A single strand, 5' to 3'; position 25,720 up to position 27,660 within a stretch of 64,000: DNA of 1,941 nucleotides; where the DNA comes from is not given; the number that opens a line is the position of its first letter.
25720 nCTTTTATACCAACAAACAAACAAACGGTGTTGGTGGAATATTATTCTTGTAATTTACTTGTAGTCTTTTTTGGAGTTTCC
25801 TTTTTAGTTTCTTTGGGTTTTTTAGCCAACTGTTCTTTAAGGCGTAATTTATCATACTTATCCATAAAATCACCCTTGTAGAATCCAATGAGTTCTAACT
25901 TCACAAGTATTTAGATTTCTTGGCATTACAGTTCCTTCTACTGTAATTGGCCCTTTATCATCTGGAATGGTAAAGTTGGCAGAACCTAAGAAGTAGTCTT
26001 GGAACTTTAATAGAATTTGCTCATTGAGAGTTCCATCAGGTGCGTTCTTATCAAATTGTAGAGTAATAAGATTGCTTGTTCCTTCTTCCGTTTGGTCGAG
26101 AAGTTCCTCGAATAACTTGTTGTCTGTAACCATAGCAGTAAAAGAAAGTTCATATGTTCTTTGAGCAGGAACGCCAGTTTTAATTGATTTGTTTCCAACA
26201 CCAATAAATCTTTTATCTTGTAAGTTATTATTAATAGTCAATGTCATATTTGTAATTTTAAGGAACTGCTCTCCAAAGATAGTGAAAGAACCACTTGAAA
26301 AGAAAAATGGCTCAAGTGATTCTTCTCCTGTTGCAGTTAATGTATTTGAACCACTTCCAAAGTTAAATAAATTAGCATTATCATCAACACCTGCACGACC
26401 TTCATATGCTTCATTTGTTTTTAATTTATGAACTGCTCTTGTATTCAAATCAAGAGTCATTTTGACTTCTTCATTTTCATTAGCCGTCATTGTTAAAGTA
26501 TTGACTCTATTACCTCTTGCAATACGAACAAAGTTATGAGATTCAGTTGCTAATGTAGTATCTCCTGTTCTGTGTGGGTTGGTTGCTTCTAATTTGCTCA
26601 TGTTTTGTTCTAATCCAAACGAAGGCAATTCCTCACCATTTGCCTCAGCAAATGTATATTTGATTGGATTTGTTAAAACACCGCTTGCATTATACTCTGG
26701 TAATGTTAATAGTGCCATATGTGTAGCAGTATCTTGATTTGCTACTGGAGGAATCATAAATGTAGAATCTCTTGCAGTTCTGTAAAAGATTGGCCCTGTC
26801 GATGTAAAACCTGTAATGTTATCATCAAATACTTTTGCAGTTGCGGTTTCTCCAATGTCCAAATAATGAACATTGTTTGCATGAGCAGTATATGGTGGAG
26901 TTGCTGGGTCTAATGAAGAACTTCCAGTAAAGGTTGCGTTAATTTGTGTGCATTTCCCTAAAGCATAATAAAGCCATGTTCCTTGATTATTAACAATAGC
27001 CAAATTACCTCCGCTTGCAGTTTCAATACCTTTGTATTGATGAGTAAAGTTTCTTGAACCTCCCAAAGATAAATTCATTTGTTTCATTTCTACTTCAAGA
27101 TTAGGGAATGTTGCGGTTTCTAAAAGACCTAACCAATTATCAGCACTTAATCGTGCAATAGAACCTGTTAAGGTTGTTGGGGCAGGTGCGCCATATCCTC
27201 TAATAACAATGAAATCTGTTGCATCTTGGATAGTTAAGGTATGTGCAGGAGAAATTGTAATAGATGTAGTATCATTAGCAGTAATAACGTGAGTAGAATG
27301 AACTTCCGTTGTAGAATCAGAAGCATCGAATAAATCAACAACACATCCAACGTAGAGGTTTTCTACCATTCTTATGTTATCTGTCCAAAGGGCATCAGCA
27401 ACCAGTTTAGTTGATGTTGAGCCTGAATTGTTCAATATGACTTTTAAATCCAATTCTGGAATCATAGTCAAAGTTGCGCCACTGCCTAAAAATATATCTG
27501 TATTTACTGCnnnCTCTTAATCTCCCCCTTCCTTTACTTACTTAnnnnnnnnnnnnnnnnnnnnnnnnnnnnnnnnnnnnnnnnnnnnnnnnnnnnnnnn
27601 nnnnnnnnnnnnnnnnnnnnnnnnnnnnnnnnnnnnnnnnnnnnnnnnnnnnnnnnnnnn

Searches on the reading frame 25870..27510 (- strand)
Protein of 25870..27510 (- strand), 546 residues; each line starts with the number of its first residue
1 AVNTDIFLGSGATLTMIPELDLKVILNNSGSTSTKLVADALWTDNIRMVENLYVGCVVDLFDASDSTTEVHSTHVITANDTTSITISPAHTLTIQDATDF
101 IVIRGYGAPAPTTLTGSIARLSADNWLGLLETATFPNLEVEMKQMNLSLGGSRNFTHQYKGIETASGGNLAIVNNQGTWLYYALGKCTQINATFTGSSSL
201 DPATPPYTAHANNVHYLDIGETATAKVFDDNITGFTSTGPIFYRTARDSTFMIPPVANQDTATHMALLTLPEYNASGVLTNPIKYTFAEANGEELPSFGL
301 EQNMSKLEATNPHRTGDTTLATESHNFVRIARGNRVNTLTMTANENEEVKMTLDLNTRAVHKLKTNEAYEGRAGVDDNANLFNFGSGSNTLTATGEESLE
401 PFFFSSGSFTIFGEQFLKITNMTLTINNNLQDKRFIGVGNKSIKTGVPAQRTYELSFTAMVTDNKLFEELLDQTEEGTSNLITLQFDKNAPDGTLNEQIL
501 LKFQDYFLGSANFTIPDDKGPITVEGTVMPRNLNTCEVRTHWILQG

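Call 38: search_protein_families(library=pfam, proteins=[window:25870-27510:-], max_evalue=0.00001)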
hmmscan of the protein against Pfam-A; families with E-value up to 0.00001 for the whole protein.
window:25870-27510:- (546 aa): 1 family
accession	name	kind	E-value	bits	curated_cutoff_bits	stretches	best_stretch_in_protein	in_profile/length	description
PF18906.5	Phage_tube_2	-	3.2e-12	47.1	27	1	148-528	32-258/266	Phage tail tube protein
